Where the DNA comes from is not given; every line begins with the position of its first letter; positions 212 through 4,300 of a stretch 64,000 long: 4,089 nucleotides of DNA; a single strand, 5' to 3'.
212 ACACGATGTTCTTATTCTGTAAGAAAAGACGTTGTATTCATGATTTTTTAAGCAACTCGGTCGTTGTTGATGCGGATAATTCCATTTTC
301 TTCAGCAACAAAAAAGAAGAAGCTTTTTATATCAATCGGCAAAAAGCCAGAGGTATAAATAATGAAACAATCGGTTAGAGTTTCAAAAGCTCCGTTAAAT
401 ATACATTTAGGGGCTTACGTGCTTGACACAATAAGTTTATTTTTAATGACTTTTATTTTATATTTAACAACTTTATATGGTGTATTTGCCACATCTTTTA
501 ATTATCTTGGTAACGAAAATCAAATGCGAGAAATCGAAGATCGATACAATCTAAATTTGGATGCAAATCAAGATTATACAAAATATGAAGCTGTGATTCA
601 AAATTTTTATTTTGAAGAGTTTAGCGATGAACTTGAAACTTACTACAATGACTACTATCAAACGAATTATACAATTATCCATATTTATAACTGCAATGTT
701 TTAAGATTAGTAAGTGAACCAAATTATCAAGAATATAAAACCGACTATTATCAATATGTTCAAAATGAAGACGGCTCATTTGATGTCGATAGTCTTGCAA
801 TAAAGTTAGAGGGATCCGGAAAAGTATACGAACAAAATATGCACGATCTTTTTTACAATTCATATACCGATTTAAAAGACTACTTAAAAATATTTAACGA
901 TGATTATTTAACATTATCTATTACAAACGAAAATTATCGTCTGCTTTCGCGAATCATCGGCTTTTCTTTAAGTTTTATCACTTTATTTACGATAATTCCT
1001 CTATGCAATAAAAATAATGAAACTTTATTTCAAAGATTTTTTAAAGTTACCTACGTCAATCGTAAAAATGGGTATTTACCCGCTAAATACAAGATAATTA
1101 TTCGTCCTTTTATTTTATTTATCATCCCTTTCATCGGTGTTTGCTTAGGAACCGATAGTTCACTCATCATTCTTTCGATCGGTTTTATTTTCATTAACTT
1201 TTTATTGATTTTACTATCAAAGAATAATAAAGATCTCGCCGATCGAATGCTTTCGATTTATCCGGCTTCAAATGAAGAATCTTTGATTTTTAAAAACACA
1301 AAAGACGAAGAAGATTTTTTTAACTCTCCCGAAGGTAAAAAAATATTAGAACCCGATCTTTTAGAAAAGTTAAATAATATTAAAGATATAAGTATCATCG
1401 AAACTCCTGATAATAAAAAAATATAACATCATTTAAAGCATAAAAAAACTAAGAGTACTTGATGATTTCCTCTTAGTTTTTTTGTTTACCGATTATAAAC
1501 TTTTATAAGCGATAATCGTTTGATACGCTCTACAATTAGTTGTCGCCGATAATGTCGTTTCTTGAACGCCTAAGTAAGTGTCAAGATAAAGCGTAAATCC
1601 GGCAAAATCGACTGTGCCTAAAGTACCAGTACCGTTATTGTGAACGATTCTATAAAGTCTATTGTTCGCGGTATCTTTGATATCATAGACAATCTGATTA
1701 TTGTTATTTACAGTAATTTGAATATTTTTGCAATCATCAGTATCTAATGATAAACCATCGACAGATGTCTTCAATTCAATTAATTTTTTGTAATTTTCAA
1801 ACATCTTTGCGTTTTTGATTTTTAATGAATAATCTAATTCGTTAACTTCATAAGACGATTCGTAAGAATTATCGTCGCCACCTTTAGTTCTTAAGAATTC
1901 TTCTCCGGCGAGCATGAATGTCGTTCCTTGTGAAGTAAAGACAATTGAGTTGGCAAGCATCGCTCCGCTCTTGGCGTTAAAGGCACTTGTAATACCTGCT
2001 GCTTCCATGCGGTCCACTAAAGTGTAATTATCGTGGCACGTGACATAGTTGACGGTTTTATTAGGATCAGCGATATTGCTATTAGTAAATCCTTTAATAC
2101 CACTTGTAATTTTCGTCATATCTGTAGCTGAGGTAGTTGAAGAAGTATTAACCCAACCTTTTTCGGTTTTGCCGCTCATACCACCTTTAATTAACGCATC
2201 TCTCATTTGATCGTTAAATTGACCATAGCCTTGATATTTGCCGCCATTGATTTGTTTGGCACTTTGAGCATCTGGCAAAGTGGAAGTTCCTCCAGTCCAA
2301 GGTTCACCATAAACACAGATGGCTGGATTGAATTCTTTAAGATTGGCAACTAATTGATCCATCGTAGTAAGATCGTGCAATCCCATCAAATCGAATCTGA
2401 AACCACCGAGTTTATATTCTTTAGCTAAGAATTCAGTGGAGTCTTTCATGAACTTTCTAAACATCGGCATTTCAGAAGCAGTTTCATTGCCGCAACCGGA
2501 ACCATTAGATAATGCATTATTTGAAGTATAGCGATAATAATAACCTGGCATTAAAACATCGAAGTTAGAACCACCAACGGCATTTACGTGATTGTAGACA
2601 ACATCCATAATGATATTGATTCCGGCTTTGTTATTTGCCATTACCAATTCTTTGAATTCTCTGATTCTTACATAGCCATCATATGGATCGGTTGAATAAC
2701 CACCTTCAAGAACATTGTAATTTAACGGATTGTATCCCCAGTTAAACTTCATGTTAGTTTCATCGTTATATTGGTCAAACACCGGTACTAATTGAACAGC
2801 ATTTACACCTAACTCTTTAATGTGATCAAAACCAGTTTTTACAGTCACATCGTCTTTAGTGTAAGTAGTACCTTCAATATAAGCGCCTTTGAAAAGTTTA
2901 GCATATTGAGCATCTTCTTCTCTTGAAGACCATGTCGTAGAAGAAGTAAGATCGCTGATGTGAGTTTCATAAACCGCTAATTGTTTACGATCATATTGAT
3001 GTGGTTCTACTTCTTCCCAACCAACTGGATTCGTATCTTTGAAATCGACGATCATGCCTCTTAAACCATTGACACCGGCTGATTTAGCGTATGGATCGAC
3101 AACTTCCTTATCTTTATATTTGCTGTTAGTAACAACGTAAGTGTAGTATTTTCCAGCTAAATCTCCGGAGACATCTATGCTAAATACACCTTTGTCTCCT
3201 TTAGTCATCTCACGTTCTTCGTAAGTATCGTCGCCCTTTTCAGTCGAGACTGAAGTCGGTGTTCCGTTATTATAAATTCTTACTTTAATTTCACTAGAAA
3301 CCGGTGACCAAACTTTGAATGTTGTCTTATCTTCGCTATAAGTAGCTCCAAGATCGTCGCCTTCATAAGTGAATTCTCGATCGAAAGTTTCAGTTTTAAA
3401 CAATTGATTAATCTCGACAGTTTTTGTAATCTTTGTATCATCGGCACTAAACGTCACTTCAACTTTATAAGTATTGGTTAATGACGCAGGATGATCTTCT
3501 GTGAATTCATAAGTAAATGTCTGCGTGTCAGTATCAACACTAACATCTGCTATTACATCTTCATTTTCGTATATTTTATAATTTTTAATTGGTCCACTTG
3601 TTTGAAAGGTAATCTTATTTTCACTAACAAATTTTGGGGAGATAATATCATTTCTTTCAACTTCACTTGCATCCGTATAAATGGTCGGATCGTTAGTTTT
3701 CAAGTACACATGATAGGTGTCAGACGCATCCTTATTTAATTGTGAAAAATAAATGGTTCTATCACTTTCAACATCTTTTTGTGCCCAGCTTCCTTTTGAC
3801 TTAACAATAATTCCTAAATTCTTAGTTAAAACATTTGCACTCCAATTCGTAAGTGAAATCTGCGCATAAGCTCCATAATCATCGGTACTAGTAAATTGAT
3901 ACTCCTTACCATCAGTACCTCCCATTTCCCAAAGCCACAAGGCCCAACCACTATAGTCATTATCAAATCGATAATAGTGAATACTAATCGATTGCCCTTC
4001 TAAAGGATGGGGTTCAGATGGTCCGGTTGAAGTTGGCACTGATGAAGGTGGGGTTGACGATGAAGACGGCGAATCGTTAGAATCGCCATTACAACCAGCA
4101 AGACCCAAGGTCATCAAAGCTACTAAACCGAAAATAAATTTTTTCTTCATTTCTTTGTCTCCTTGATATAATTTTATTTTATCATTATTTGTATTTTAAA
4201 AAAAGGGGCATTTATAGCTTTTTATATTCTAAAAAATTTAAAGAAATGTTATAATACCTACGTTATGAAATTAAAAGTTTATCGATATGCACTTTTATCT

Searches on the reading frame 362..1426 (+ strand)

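Call 42: search_protein_families(library=pfam, proteins=[window:362-1426:+], max_evalue=0.00001)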
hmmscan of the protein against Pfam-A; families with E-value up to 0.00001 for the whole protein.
window:362-1426:+ (354 aa): 1 family
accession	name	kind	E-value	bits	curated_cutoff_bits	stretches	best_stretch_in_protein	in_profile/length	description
PF06271.18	RDD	-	2.2e-07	31.7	24.1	1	197-296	48-135/137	RDD family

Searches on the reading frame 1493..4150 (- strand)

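Call 42: search_protein_families(library=pfam, proteins=[window:1493-4150:-], max_evalue=0.00001)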
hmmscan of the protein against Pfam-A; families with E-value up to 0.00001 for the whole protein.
window:1493-4150:- (885 aa): 3 families
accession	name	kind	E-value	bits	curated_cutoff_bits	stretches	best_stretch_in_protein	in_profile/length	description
PF03714.20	PUD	-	4.4e-19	69.6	25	1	55-159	2-97/97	Bacterial pullanase-associated domain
PF02922.24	CBM_48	-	3.1e-10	40.7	22.4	1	267-355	2-83/83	Carbohydrate-binding module 48 (Isoamylase N-terminal domain)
PF00128.31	Alpha-amylase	-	1.7e-09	37.9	22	1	441-522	25-92/446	Alpha amylase, catalytic domain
